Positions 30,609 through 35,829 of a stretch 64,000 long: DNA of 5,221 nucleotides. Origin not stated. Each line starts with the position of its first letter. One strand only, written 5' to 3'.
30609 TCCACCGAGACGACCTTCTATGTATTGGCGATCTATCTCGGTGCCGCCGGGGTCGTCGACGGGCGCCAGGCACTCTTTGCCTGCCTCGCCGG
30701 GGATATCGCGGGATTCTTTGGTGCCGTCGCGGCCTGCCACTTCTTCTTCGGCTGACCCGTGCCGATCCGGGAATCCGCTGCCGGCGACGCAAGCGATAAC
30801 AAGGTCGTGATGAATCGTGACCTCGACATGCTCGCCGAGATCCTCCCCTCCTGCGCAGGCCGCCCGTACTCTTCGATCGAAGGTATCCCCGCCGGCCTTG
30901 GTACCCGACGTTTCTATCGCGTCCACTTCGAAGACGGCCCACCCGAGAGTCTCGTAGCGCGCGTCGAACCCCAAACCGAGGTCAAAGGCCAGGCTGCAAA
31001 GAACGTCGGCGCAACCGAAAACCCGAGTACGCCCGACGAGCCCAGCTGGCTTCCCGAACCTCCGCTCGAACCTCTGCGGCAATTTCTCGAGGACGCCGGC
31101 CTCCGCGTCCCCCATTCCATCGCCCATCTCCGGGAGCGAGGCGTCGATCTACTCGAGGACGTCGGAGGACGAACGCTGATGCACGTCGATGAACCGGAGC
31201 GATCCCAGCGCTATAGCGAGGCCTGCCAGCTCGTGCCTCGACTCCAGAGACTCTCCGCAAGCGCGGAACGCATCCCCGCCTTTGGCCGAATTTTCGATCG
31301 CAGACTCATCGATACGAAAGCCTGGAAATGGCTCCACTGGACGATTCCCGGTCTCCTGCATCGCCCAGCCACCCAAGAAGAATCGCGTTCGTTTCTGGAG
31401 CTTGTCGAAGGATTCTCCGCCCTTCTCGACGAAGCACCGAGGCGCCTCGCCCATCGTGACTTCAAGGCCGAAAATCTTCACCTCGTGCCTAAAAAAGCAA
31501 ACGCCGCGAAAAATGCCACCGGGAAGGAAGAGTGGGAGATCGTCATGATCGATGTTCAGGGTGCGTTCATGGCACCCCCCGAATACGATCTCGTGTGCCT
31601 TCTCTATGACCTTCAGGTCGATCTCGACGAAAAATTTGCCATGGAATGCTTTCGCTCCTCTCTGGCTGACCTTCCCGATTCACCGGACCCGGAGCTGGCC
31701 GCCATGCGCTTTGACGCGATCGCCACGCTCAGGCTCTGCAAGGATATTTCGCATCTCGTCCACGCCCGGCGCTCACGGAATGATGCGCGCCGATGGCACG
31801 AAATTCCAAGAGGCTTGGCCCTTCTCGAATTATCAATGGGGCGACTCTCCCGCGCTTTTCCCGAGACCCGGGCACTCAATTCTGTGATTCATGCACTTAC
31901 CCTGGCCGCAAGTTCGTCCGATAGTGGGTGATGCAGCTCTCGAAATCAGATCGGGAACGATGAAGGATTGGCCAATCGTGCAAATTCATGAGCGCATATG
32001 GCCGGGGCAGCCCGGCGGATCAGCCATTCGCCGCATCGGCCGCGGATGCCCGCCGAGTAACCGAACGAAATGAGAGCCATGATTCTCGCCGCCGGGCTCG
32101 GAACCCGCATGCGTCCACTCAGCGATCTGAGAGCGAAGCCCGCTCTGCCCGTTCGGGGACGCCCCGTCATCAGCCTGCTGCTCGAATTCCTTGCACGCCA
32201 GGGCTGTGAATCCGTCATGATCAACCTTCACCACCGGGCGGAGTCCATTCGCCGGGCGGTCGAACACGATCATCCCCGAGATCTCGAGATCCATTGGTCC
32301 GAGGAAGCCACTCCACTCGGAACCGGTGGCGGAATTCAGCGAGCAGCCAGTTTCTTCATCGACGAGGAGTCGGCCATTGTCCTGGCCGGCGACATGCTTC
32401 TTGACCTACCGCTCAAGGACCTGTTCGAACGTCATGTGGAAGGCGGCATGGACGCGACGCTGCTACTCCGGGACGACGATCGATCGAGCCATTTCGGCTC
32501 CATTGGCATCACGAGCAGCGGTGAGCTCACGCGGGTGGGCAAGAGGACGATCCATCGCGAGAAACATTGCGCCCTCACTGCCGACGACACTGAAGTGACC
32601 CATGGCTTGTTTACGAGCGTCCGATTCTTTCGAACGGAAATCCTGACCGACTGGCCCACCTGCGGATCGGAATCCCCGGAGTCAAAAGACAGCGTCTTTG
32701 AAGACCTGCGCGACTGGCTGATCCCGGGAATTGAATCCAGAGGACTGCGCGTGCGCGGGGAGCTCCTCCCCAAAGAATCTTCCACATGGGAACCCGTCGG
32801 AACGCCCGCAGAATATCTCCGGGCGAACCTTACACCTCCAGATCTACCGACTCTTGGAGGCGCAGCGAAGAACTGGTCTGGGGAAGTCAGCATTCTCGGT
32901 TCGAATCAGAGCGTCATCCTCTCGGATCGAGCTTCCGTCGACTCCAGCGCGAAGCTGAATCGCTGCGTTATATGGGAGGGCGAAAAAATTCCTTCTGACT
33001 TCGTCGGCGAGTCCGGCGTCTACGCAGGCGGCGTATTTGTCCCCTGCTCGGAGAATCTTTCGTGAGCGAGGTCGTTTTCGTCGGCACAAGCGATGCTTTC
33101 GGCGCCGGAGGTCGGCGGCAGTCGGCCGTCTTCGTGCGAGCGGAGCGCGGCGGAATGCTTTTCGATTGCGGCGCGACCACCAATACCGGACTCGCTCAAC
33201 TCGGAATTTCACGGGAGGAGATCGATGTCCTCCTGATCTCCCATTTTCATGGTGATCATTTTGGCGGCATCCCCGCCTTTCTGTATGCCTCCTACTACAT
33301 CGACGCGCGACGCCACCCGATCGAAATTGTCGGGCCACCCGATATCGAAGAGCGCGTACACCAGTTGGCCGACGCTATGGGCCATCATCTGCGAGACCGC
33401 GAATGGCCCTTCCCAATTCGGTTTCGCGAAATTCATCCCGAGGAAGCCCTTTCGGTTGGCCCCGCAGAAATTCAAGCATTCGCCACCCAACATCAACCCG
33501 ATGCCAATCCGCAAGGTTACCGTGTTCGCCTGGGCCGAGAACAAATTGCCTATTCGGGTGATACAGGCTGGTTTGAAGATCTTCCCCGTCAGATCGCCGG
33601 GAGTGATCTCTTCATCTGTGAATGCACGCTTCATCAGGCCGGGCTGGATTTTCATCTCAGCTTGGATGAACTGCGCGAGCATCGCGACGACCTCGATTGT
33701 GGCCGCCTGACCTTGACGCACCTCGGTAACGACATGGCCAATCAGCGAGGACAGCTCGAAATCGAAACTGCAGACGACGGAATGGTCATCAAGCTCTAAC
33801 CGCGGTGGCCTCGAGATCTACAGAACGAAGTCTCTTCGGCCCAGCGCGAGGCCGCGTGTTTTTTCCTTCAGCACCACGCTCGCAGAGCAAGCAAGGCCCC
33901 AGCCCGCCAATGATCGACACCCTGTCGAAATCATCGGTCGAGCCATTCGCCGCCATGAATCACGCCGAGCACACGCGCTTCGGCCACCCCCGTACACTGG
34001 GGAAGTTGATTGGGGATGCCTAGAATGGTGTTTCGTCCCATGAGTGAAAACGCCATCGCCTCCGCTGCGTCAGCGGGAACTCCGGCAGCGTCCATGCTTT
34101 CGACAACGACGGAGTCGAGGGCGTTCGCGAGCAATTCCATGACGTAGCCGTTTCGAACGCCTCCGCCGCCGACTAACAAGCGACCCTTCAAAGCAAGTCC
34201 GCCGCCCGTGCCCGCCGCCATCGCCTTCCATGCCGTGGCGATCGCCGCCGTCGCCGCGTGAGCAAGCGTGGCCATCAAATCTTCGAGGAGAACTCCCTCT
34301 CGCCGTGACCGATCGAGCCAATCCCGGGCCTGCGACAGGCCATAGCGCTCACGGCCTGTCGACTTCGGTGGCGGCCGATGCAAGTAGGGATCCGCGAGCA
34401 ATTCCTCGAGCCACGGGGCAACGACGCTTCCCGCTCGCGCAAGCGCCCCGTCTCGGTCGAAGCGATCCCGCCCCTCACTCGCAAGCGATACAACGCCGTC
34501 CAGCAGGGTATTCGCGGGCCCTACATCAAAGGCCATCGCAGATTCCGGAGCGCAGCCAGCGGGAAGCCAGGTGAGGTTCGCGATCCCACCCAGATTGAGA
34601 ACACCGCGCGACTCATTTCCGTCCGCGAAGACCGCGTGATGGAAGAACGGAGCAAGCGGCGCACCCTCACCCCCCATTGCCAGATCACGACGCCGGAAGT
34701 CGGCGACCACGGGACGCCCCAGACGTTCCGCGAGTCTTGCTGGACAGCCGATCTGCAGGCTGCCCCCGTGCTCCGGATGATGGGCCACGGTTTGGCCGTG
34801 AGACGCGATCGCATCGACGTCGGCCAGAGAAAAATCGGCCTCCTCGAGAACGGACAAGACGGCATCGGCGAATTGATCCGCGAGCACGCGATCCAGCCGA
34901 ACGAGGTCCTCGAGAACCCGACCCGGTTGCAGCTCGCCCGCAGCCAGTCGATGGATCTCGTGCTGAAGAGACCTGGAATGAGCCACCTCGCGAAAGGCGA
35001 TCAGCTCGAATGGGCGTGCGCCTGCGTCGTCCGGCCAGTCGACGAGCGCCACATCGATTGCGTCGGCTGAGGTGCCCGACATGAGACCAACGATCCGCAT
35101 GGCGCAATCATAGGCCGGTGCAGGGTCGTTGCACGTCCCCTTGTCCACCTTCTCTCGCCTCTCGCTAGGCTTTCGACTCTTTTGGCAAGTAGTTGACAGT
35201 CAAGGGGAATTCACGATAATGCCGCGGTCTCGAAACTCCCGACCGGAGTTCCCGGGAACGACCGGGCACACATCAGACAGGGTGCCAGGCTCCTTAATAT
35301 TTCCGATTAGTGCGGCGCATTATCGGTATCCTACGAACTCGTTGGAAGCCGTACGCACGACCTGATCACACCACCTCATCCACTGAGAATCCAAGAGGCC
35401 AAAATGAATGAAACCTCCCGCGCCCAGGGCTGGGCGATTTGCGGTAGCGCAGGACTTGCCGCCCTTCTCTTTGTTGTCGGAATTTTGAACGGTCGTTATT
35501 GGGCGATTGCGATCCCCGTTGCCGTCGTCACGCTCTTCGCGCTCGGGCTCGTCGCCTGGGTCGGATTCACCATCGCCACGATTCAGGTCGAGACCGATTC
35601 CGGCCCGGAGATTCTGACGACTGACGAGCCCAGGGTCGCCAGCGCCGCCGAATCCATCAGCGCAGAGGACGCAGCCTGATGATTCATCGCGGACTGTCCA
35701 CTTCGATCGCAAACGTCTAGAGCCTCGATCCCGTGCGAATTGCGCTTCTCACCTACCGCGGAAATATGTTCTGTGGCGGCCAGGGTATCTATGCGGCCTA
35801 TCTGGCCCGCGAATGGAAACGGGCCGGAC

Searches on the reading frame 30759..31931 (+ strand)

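Call 29: search_protein_families(library=pfam, proteins=[window:30759-31931:+], max_evalue=0.001)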
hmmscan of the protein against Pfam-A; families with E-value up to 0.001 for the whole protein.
window:30759-31931:+ (390 aa): 1 family
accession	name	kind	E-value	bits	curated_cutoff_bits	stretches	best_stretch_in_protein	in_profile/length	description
PF01636.29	APH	-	2.5e-08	34.4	23.2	1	60-302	21-230/239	Phosphotransferase enzyme family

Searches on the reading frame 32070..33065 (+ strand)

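Call 29: search_protein_families(library=pfam, proteins=[window:32070-33065:+], max_evalue=0.001)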
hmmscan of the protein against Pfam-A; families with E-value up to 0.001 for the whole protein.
window:32070-33065:+ (331 aa): 2 families
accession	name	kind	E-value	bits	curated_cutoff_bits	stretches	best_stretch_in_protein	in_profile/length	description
PF00483.29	NTP_transferase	-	6.2e-23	82.1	21.2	1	3-155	2-159/245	Nucleotidyl transferase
PF12804.13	NTP_transf_3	-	5.8e-13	49.8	27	1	3-128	1-117/160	MobA-like NTP transferase domain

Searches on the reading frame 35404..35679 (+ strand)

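Call 85: search_protein_families(library=pfam, proteins=[window:35404-35679:+], max_evalue=0.01)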
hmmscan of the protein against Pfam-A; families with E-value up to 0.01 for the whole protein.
window:35404-35679:+ (91 aa): 1 family
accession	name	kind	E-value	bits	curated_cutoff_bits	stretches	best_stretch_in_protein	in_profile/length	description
PF08510.17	PIG-P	-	0.00079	19.7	39.3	1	25-67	36-77/121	PIG-P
